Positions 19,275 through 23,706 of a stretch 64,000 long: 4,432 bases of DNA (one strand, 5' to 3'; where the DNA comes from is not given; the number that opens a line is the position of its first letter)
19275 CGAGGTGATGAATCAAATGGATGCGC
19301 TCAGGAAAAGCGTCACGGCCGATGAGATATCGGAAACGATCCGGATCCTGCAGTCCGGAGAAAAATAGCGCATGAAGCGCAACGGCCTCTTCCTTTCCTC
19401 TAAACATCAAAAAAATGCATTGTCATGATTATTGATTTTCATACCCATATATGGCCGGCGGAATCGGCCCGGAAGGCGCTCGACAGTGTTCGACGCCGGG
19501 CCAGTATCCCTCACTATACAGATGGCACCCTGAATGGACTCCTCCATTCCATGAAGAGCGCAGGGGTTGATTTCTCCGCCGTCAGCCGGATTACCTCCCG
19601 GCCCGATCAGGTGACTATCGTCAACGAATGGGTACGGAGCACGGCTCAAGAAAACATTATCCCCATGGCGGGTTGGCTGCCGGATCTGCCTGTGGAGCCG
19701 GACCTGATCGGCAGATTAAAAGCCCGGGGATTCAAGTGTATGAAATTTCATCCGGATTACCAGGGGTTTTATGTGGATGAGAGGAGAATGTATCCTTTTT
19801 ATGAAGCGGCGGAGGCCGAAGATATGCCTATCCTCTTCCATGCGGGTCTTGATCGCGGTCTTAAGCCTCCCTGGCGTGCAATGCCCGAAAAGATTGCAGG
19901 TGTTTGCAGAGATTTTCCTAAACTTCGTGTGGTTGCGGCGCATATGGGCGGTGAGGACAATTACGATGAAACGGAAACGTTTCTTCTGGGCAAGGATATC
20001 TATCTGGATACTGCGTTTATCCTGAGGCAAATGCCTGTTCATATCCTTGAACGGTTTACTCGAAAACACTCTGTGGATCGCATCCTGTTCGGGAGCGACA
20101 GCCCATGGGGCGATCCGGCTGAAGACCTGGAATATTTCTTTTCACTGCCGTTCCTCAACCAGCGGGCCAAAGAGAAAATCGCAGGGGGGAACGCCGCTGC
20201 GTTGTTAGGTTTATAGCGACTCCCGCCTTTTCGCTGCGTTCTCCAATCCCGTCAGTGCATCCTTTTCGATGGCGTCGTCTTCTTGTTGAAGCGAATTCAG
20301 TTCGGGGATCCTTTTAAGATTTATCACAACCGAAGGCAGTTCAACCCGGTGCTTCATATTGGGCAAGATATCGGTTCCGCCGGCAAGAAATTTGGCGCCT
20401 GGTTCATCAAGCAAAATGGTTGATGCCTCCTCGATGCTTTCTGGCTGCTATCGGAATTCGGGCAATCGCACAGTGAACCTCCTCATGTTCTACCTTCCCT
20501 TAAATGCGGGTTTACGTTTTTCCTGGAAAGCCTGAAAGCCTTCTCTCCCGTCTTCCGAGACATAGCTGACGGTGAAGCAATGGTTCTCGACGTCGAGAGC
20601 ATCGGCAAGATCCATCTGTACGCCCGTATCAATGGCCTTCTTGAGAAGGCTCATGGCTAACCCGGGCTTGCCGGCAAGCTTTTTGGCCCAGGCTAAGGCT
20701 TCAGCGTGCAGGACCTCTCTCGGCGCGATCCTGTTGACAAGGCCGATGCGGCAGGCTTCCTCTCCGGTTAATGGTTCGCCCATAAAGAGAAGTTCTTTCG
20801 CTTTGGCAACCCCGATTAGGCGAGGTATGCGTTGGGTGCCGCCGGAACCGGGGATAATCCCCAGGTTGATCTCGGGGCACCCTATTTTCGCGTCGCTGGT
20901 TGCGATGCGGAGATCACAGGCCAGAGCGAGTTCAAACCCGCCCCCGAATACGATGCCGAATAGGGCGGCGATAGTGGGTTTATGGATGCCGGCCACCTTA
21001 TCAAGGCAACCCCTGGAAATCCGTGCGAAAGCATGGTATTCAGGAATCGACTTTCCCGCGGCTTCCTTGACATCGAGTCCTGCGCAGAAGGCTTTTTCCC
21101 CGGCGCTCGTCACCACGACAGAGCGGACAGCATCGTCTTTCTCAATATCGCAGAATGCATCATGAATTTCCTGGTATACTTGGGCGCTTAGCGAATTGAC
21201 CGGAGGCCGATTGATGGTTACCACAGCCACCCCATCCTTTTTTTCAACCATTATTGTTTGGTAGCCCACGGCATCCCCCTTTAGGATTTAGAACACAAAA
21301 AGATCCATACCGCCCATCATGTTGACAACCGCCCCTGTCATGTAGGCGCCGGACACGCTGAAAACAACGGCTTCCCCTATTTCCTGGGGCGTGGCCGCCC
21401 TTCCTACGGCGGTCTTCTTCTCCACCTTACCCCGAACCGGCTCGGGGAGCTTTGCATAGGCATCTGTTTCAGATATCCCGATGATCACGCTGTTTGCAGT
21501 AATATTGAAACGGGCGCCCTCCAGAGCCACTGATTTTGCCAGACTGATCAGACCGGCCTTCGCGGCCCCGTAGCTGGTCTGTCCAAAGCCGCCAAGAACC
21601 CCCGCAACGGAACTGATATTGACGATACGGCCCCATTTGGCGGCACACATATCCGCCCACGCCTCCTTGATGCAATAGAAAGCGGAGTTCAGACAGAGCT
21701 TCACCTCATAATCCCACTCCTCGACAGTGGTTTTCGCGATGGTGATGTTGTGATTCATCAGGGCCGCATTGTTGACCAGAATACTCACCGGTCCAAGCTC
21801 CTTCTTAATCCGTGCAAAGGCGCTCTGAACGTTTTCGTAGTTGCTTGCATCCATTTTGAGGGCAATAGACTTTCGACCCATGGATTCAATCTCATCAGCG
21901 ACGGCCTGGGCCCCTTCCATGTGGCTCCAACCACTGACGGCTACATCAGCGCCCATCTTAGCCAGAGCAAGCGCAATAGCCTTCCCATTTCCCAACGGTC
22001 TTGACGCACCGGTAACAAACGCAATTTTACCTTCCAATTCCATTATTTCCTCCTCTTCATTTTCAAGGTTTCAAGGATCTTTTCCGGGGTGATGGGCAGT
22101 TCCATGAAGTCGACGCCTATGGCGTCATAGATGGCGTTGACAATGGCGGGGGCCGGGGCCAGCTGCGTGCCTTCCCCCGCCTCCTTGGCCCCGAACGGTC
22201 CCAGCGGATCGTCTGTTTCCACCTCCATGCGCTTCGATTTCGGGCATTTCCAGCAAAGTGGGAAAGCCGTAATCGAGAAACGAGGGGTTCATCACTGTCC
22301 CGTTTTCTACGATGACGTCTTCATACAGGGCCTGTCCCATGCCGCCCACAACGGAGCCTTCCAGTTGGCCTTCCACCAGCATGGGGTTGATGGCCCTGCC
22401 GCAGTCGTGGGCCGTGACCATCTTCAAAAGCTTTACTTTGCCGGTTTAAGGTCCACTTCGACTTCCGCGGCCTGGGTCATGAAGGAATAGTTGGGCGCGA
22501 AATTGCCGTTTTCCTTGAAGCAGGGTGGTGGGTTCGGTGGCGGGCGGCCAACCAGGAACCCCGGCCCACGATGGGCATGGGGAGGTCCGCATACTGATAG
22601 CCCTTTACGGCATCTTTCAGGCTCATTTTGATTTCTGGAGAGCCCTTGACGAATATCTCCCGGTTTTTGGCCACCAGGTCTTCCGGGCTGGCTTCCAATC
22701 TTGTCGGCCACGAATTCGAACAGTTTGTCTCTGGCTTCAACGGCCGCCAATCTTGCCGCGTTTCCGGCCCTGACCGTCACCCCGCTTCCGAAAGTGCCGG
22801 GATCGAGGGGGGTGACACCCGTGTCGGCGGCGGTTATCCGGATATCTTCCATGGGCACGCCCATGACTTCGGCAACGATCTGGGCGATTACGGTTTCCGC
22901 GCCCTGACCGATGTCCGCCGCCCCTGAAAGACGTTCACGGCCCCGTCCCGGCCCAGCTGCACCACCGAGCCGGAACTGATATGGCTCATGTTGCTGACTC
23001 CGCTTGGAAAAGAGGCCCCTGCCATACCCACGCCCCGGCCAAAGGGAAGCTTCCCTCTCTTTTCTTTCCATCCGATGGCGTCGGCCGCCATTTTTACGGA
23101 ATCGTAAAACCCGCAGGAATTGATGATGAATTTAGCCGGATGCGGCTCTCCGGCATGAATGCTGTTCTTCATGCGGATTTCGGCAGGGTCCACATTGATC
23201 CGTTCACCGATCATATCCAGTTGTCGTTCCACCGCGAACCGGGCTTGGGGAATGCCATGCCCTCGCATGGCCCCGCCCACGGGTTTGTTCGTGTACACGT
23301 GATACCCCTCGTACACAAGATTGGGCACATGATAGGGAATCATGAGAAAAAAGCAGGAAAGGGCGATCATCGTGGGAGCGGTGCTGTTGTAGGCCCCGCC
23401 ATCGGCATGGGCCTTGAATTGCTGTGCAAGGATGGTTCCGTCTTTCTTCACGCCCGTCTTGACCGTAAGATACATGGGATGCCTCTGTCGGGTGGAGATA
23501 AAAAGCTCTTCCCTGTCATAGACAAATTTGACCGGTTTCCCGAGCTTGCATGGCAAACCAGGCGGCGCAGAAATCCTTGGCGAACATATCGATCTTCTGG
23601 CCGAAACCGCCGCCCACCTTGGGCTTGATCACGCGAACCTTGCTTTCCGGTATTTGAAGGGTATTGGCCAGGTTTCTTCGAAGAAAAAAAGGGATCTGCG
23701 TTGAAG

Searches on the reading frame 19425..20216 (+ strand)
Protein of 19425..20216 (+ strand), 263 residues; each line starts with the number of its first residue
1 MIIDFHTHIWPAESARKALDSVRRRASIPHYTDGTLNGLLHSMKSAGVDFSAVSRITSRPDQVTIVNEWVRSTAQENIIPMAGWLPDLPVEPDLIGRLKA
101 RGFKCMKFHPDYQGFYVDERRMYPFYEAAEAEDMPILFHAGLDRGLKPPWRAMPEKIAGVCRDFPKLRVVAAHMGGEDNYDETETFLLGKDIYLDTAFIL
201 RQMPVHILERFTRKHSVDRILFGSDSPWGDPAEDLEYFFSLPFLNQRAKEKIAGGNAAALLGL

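Call 44: search_protein_families(library=pfam, proteins=[window:19425-20216:+], max_evalue=0.01)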
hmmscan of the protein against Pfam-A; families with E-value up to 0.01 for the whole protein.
window:19425-20216:+ (263 aa): 1 family
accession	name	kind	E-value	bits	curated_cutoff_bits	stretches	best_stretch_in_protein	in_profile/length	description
PF04909.20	Amidohydro_2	-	2.8e-25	90.1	26.4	1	3-263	1-289/289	Amidohydrolase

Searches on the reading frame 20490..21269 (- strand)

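Call 44: search_protein_families(library=pfam, proteins=[window:20490-21269:-], max_evalue=0.01)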
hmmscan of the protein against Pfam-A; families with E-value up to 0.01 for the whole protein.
window:20490-21269:- (259 aa): 2 families
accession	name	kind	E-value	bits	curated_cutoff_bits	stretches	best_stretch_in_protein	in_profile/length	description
PF00378.25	ECH_1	-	1.4e-69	234.7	27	1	9-258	1-250/251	Enoyl-CoA hydratase/isomerase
PF16113.10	ECH_2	-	4.1e-33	115.7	27.2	1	15-188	2-178/335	Enoyl-CoA hydratase/isomerase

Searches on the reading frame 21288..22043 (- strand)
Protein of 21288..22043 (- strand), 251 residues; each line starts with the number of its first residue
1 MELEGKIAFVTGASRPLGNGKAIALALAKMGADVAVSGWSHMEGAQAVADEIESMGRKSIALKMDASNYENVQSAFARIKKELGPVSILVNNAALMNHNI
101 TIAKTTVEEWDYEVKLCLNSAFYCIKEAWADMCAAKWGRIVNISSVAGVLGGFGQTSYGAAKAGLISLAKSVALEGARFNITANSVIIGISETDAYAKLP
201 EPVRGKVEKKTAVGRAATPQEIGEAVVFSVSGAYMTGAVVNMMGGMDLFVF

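Call 44: search_protein_families(library=pfam, proteins=[window:21288-22043:-], max_evalue=0.01)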
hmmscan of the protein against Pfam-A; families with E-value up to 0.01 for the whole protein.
window:21288-22043:- (251 aa): 3 families
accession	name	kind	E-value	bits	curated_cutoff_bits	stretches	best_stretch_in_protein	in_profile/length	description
PF13561.12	adh_short_C2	-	1.2e-44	153.1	27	1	12-246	1-235/236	Enoyl-(Acyl carrier protein) reductase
PF00106.31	adh_short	-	3.5e-44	151.1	26.6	1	6-199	1-190/195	short chain dehydrogenase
PF08659.16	KR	-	1.9e-13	51.2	22.6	1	10-177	5-168/180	KR domain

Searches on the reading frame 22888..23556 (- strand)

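Call 44: search_protein_families(library=pfam, proteins=[window:22888-23556:-], max_evalue=0.01)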
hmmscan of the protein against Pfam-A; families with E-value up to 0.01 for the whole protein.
window:22888-23556:- (222 aa): 1 family
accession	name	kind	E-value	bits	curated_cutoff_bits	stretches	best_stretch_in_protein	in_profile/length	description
PF02738.23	MoCoBD_1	-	3.2e-42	144.8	27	1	4-131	116-243/244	Molybdopterin cofactor-binding domain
